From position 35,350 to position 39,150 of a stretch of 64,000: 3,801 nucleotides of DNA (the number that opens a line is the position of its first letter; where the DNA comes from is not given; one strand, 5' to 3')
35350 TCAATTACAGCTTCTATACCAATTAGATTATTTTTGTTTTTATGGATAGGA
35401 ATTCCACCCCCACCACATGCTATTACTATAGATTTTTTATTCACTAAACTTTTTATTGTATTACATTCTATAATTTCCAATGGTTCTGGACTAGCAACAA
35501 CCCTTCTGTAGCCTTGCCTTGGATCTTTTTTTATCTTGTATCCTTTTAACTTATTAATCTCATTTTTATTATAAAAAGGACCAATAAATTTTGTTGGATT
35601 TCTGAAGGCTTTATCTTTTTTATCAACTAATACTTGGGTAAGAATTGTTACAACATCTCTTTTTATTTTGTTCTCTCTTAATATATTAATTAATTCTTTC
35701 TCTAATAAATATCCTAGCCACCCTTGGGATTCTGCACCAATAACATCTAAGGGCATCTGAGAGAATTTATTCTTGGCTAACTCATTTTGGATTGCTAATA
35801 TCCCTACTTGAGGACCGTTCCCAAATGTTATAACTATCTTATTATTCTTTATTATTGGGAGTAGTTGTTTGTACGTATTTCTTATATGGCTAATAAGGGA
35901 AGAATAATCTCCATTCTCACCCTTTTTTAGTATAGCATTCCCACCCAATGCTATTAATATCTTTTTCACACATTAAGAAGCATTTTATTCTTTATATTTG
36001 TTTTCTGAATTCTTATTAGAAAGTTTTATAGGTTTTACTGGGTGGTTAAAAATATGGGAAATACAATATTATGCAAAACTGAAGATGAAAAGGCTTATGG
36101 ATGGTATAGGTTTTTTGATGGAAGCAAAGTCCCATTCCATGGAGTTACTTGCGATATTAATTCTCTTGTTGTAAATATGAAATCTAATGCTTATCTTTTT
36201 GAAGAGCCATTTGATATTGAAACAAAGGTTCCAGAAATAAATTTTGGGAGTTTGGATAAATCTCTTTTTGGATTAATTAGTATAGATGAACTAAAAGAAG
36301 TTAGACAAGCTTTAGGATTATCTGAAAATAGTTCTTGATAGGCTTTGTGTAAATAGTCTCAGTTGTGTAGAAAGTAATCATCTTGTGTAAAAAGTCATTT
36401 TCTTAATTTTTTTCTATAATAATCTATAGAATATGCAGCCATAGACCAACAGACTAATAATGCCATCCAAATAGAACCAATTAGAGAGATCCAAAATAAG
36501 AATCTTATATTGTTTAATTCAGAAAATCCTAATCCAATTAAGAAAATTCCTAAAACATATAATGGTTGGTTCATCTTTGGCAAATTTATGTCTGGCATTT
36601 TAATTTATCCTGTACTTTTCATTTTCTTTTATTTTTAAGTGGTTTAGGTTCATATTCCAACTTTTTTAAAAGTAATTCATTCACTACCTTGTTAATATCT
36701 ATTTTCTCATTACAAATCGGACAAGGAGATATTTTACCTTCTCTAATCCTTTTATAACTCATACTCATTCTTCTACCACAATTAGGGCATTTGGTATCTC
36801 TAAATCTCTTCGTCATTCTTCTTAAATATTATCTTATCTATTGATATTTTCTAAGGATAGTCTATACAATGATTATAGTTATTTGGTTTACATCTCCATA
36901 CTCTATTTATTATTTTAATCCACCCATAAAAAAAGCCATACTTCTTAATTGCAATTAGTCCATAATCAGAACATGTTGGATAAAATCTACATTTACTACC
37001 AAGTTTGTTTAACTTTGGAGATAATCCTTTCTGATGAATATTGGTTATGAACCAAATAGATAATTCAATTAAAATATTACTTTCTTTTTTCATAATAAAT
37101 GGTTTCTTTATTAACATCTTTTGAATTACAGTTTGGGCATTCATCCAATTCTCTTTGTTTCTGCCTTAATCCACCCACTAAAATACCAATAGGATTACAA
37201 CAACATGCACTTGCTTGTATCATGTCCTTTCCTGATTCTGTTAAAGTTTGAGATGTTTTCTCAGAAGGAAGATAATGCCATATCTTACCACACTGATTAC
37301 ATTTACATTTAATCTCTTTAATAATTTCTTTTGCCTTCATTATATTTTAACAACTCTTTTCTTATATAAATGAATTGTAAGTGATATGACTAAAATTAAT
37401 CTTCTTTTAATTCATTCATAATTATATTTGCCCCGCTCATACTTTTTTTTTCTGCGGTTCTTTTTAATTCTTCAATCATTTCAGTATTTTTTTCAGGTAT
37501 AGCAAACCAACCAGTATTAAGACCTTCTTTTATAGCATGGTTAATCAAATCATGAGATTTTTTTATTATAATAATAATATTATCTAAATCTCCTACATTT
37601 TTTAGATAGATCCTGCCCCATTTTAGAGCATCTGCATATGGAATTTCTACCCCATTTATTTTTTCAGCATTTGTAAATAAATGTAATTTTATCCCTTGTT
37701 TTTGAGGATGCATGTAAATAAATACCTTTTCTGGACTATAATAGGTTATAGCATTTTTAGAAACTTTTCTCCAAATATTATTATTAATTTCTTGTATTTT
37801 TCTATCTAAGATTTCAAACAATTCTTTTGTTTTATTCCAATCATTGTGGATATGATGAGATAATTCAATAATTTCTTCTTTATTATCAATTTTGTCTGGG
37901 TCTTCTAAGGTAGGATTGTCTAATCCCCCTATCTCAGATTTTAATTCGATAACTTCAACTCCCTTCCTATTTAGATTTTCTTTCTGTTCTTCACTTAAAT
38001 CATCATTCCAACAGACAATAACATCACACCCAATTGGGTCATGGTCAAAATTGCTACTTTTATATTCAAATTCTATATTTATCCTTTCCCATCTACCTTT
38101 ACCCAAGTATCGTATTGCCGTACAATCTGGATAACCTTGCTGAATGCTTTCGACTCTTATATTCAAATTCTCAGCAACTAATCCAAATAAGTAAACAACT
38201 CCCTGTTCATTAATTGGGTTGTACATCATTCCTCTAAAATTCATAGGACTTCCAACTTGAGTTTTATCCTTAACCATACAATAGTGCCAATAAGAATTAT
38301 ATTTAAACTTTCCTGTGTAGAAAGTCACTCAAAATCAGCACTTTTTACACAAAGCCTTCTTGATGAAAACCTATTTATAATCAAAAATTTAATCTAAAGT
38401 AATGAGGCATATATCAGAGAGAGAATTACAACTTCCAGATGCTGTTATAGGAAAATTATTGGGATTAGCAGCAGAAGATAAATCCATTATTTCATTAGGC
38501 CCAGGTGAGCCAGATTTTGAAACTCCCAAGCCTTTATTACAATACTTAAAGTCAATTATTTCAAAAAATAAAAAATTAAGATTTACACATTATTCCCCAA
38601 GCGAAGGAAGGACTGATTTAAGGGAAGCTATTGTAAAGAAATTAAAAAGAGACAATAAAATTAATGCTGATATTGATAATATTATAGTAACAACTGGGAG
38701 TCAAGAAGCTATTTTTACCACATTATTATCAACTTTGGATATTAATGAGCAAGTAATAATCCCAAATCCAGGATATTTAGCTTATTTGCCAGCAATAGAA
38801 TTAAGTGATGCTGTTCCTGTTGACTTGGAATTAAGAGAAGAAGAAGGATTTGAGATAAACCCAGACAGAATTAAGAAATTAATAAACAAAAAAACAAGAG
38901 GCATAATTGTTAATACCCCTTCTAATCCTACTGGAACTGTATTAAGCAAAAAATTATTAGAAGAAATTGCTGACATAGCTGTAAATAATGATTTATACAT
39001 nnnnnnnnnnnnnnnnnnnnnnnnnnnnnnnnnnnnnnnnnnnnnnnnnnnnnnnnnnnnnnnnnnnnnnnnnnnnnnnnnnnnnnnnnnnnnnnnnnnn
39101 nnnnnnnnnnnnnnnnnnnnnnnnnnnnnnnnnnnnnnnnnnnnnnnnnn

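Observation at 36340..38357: A 2-kb cassette with TIRs, a target-site-duplication-like repeat and subterminal 12-mers but no recognisable transposase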

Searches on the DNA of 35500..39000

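Call 69: search_rna_families(source=window, start=35500, end=39000, threshold=evalue, max_evalue=1)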
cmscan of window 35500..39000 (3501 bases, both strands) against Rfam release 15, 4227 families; matches with E-value up to 1: 0.
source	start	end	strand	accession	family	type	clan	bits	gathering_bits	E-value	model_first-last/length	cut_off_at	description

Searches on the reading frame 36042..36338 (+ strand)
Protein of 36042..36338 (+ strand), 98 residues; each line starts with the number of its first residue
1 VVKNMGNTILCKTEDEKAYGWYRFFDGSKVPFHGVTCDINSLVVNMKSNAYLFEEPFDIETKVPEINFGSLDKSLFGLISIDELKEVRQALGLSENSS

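Call 6: search_protein_families(library=pfam, proteins=[window:36042-36338:+], max_evalue=0.1)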
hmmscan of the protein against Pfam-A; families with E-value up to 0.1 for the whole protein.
window:36042-36338:+ (98 aa): 0 families

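Call 7: search_protein_families(library=ncbifam, proteins=[window:36042-36338:+], max_evalue=0.1)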
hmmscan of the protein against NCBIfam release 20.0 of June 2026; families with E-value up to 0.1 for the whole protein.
window:36042-36338:+ (98 aa): 0 families

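Call 8: search_protein_families(library=phrogs, proteins=[window:36042-36338:+], max_evalue=0.1)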
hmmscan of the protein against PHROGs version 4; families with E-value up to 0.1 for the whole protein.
window:36042-36338:+ (98 aa): 0 families

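Call 23: find_encoding_contigs(protein=window:36054-36335:+, flank=5000, max_places=10)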
Protein seq(94 aa) (94 aa): 4 contigs read that carry it; 4 places shown.
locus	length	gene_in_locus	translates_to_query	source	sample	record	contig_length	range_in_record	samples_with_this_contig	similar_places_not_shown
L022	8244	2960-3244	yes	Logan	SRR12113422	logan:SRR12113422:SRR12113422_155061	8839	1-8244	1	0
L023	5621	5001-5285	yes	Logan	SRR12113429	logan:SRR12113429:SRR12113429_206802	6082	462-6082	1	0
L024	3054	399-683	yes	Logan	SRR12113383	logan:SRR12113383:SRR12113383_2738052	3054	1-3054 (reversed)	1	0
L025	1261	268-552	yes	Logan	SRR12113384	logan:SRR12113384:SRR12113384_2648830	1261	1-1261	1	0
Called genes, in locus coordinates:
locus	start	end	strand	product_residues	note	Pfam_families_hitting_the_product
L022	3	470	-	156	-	?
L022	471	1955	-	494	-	PF02074:Peptidase_M32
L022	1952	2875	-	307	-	PF00696:AA_kinase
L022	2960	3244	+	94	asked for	-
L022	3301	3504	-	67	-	-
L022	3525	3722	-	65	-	-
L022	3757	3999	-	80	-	PF01809:YidD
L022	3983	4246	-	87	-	-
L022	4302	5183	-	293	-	-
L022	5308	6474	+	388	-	PF00155:Aminotran_1_2, PF00266:Aminotran_5 (weak), PF01041:DegT_DnrJ_EryC1 (weak)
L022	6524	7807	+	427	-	PF02844:GARS_N, PF01071:GARS_A, PF02786:CPSase_L_D2 (weak), PF02843:GARS_C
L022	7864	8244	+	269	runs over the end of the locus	-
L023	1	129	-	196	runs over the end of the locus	?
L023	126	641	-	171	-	PF00186:DHFR_1 (weak), PF01872:RibD_C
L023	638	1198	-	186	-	PF00561:Abhydrolase_1 (faint), PF06821:Ser_hydrolase, PF10230:LIDHydrolase (faint)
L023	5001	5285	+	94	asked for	-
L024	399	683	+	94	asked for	-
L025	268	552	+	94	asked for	-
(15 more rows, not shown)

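Call 29: find_encoding_contigs(protein=P0122, flank=5000, max_places=10)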
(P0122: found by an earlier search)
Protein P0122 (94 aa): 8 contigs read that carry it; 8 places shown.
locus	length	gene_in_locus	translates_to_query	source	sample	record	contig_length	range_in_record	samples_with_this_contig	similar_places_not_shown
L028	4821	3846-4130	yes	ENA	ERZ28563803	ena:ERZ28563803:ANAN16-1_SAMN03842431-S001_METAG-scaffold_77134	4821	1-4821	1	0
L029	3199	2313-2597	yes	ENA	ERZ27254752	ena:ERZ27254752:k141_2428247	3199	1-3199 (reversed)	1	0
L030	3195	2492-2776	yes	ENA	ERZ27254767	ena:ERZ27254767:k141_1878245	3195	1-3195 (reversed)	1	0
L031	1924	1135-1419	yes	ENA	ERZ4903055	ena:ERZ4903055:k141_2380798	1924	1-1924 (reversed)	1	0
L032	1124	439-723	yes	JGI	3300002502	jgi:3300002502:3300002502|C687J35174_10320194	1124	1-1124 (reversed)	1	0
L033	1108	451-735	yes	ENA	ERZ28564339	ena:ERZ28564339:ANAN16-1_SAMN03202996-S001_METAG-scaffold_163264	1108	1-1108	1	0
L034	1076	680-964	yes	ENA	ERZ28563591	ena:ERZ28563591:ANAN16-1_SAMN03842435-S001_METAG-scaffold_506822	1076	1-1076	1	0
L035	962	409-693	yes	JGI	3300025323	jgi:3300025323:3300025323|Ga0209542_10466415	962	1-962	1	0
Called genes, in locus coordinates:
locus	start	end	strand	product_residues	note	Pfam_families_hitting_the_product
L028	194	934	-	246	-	PF01978:TrmB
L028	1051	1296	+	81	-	-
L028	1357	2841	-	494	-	PF02074:Peptidase_M32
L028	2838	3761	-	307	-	PF00696:AA_kinase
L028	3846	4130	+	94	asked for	-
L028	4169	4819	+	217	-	?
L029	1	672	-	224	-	?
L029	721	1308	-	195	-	PF02074:Peptidase_M32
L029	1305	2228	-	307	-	PF00696:AA_kinase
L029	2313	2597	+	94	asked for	-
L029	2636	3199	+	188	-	?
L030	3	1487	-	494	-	PF02074:Peptidase_M32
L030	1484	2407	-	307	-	PF00696:AA_kinase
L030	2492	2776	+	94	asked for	-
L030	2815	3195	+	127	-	?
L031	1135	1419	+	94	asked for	-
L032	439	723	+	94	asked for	-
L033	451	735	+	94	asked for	-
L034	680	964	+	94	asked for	-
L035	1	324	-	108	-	?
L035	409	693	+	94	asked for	-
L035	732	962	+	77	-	?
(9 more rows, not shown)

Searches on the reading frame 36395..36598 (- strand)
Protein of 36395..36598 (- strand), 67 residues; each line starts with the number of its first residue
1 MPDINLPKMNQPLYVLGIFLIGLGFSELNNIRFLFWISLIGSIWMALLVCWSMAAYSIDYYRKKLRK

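Call 6: search_protein_families(library=pfam, proteins=[window:36395-36598:-], max_evalue=0.1)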
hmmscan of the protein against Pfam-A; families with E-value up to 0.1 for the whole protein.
window:36395-36598:- (67 aa): 0 families

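Call 7: search_protein_families(library=ncbifam, proteins=[window:36395-36598:-], max_evalue=0.1)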
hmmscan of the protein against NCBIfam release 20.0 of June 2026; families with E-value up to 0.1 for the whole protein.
window:36395-36598:- (67 aa): 0 families

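Call 8: search_protein_families(library=phrogs, proteins=[window:36395-36598:-], max_evalue=0.1)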
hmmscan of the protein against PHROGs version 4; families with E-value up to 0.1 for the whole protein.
window:36395-36598:- (67 aa): 0 families

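Call 47: search_protein_families(library=padloc, proteins=[window:36395-36598:-], max_evalue=0.01)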
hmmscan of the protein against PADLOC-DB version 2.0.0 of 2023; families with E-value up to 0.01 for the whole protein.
window:36395-36598:- (67 aa): 0 families

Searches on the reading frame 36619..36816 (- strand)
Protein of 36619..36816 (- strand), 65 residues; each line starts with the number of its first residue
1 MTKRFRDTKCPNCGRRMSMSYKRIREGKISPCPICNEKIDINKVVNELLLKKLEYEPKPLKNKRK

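Call 6: search_protein_families(library=pfam, proteins=[window:36619-36816:-], max_evalue=0.1)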
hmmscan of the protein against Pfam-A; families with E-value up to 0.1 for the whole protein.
window:36619-36816:- (65 aa): 26 families (the best 25 are shown)
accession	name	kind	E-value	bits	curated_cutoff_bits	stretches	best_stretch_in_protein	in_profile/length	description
PF23499.1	YnfU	-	8.1e-05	22.9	27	1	8-38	17-47/49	YnfU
PF24441.1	DUF7560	-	0.002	18.3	27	0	32-50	8-26/44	Family of unknown function (DUF7560)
PF13248.11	Zn_ribbon_3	-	0.0022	17.9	27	1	4-16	13-25/26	zinc-ribbon domain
PF14447.12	Prok-RING_4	-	0.0032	17.8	27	0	28-41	29-42/46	Prokaryotic RING finger family 4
PF08209.17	Sgf11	-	0.0074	16.2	26.4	1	8-19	5-16/33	Sgf11 (transcriptional regulation protein)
PF18439.7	zf_UBZ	-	0.0078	16.3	25.6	0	9-20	4-15/32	Ubiquitin-Binding Zinc Finger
PF22747.2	Zn_ribbon_DUF2089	-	0.0094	16.5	27.6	0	32-44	1-13/32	DUF2089 zinc ribbon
PF14353.12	CpXC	-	0.015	15.7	25.4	0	2-22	32-52/121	CpXC protein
PF05605.18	zf-Di19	-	0.016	15.9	27.5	0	26-42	28-44/54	Drought induced 19 protein (Di19), zinc-binding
PF02591.20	Zn_ribbon_9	-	0.017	15.6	29.1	0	9-15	25-31/33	C4-type zinc ribbon domain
PF08273.17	Zn_Ribbon_Prim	-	0.018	15.7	23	0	8-16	4-12/37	Zinc-binding domain of primase-helicase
PF24460.1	DUF7575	-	0.018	14.9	28.5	0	8-15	4-11/28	Domain of unknown function (DUF7575)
PF13920.12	zf-C3HC4_3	-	0.034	14.4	27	0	25-40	34-47/49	Zinc finger, C3HC4 type (RING finger)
PF03884.20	YacG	-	0.035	14.3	25.5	0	9-21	2-14/52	DNA gyrase inhibitor YacG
PF14354.12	Lar_restr_allev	-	0.037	14.7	28.6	0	29-38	3-12/58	Restriction alleviation protein Lar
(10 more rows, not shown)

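Call 7: search_protein_families(library=ncbifam, proteins=[window:36619-36816:-], max_evalue=0.1)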
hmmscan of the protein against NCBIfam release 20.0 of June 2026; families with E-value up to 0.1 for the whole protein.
window:36619-36816:- (65 aa): 9 families
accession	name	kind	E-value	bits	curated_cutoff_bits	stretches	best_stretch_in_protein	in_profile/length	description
NF038384.1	zinc_YnfU_fam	subfamily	1.4e-05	24.5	36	1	8-37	17-46/52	YnfU family zinc-binding protein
NF041913.1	HVO_2142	equivalog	0.0026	17.6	90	0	7-20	11-24/48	HVO_2142 family zinc finger protein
NF045720.1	rubredox_RCKP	subfamily_domain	0.0096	15.5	45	0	9-19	21-31/34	RCKP-type rubredoxin-like domain-containing protein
TIGR03988.1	antisig_RsrA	equivalog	0.052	13.6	62.5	0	29-61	29-63/77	mycothiol system anti-sigma-R factor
NF041070.1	carrier_LysW_Arch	domain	0.068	13.2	75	0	8-54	3-49/57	alpha-aminoadipate/glutamate carrier protein LysW/ArgW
NF008806.0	PRK11827.1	equivalog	0.08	13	126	1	29-51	8-30/60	protein YcaR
TIGR04104.1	cxxc_20_cxxc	subfamily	0.081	13.3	45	0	9-43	2-39/93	TIGR04104 family putative zinc finger protein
TIGR02605.1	CxxC_CxxC_SSSS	subfamily_domain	0.085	12.9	31.3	0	9-38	7-35/52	FmdB family zinc ribbon protein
NF041914.1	HVO_2523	equivalog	0.095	12.7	60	0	31-39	2-10/33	HVO_2523 family zinc finger protein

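Call 8: search_protein_families(library=phrogs, proteins=[window:36619-36816:-], max_evalue=0.1)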
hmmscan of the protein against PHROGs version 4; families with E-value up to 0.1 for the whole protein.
window:36619-36816:- (65 aa): 19 families
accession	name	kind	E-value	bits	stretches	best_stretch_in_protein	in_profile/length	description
phrog_4875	-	unknown function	7.7e-05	23.8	1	7-61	12-60/77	-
phrog_2834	-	unknown function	0.00018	22.3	1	6-58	14-75/78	-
phrog_559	-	DNA, RNA and nucleotide metabolism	0.0011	18.8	1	8-57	279-326/607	HNH endonuclease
phrog_13559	-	unknown function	0.0069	17.7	0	28-45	10-27/107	-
phrog_8470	-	unknown function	0.0074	16.1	1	3-42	81-122/567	-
phrog_5602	-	unknown function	0.0079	16.9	1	9-46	20-59/60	-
phrog_4615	-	unknown function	0.011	16.9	0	4-20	22-37/61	-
phrog_12355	-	unknown function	0.023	15.8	1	8-50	11-55/77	-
phrog_10714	-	unknown function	0.03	15.6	0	8-22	90-104/109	-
phrog_6422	-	moron, auxiliary metabolic gene and host takeover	0.034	15.5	1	8-44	8-45/120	Lar-like restriction alleviation protein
phrog_35340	-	unknown function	0.039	15.3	1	6-43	24-61/105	-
phrog_7664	-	unknown function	0.04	15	0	28-40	22-34/63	-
phrog_4852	-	unknown function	0.045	14.4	1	6-47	12-47/194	-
phrog_9188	-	unknown function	0.048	14.9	0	25-46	34-55/70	-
phrog_9700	-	unknown function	0.05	13.5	1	7-43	6-34/483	-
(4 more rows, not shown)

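Call 47: search_protein_families(library=padloc, proteins=[window:36619-36816:-], max_evalue=0.01)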
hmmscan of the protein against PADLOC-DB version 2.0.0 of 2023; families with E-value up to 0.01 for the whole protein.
window:36619-36816:- (65 aa): 0 families

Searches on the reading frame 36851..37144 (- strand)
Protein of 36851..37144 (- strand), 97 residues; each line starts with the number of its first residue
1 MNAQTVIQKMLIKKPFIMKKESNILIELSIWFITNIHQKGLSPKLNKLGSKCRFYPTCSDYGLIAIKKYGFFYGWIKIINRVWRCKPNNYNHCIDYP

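Call 6: search_protein_families(library=pfam, proteins=[window:36851-37144:-], max_evalue=0.1)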
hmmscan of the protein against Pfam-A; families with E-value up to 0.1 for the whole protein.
window:36851-37144:- (97 aa): 1 family
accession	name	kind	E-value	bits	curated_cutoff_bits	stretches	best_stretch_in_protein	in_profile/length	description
PF01809.23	YidD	-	2.8e-17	62.7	27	1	32-89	6-60/67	Putative membrane protein insertion efficiency factor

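Call 7: search_protein_families(library=ncbifam, proteins=[window:36851-37144:-], max_evalue=0.1)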
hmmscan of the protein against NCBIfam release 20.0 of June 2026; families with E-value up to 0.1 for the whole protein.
window:36851-37144:- (97 aa): 1 family
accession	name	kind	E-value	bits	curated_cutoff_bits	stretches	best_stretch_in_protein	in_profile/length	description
TIGR00278.2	TIGR00278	equivalog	1.1e-14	54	40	1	35-88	9-59/64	membrane protein insertion efficiency factor YidD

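Call 8: search_protein_families(library=phrogs, proteins=[window:36851-37144:-], max_evalue=0.1)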
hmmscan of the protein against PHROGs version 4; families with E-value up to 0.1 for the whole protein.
window:36851-37144:- (97 aa): 0 families

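Call 47: search_protein_families(library=padloc, proteins=[window:36851-37093:-], max_evalue=0.01)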
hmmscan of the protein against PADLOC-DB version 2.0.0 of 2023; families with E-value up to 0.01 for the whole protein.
window:36851-37093:- (80 aa): 0 families
